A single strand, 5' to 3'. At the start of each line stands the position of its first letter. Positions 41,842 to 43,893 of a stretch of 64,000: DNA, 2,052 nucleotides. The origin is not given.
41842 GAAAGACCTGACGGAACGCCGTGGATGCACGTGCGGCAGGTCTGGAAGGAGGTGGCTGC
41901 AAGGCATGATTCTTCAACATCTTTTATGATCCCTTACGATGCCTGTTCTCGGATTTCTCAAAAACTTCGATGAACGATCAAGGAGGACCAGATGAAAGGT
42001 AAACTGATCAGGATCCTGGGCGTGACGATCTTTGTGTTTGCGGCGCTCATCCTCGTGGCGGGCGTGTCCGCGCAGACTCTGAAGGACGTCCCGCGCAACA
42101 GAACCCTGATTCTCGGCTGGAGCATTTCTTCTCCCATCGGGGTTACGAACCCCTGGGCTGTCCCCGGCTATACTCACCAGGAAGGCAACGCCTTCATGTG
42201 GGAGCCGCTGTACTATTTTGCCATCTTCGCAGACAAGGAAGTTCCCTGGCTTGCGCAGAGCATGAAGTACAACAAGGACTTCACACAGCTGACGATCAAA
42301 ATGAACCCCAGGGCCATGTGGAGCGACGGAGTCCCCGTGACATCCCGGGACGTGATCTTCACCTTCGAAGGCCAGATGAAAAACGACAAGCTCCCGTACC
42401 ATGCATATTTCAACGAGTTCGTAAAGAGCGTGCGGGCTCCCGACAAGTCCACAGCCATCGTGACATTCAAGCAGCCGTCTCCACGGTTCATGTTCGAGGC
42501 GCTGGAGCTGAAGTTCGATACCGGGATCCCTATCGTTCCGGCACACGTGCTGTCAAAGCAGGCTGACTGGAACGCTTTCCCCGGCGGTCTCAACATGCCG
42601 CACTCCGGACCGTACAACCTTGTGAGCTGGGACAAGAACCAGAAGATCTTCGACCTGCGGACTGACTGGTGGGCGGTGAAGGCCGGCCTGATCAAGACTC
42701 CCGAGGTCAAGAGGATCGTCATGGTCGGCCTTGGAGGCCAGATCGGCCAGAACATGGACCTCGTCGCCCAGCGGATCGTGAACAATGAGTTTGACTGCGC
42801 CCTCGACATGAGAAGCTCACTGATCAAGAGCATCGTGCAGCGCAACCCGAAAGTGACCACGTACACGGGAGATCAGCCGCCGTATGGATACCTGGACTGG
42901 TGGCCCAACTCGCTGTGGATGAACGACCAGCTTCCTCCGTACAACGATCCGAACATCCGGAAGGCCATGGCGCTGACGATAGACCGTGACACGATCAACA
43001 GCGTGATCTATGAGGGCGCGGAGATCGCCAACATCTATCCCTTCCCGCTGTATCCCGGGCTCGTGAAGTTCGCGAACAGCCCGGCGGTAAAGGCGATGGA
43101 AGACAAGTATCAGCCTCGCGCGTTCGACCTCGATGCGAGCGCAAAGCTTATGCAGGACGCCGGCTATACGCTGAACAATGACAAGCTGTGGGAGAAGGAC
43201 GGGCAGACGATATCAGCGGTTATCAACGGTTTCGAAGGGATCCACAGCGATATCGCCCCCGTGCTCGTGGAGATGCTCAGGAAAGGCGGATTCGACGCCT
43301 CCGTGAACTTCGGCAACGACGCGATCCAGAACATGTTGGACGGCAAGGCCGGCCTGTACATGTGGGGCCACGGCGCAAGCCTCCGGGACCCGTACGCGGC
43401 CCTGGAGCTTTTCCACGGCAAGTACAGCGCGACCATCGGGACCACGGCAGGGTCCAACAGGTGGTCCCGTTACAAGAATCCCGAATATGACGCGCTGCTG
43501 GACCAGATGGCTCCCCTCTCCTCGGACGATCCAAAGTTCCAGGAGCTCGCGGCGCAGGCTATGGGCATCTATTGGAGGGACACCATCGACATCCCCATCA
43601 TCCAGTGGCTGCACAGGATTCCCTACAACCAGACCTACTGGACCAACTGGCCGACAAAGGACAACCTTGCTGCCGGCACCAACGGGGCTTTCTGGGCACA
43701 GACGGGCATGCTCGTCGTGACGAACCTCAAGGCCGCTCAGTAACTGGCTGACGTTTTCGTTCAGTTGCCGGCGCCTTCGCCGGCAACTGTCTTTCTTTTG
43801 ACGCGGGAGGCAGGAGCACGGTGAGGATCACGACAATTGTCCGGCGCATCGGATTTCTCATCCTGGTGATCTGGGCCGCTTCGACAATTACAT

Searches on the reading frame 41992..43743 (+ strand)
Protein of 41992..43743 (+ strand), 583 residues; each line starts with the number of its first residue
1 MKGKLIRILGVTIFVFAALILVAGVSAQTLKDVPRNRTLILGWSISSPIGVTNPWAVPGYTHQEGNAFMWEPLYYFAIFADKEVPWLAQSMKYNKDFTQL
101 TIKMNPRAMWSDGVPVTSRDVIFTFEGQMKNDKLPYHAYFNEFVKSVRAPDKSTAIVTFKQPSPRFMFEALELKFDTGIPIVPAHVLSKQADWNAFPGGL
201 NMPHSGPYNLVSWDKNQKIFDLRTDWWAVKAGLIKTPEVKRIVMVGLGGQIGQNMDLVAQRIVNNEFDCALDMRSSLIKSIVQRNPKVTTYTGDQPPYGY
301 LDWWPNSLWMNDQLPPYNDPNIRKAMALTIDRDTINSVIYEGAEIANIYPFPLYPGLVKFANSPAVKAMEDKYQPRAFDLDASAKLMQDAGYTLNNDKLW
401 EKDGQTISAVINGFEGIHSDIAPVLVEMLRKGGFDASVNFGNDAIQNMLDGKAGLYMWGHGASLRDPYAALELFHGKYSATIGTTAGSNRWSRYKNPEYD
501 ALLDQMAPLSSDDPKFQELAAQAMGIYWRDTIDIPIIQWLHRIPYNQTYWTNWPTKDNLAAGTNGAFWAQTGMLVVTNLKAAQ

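Call 80: search_protein_families(library=pfam, proteins=[window:41992-43743:+], max_evalue=0.0001)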
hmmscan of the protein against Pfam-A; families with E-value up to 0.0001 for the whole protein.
window:41992-43743:+ (583 aa): 1 family
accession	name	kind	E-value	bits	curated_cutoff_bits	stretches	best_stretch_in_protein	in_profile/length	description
PF00496.27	SBP_bac_5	-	1.2e-49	169.9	32.4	1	84-477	3-363/368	Bacterial extracellular solute-binding proteins, family 5 Middle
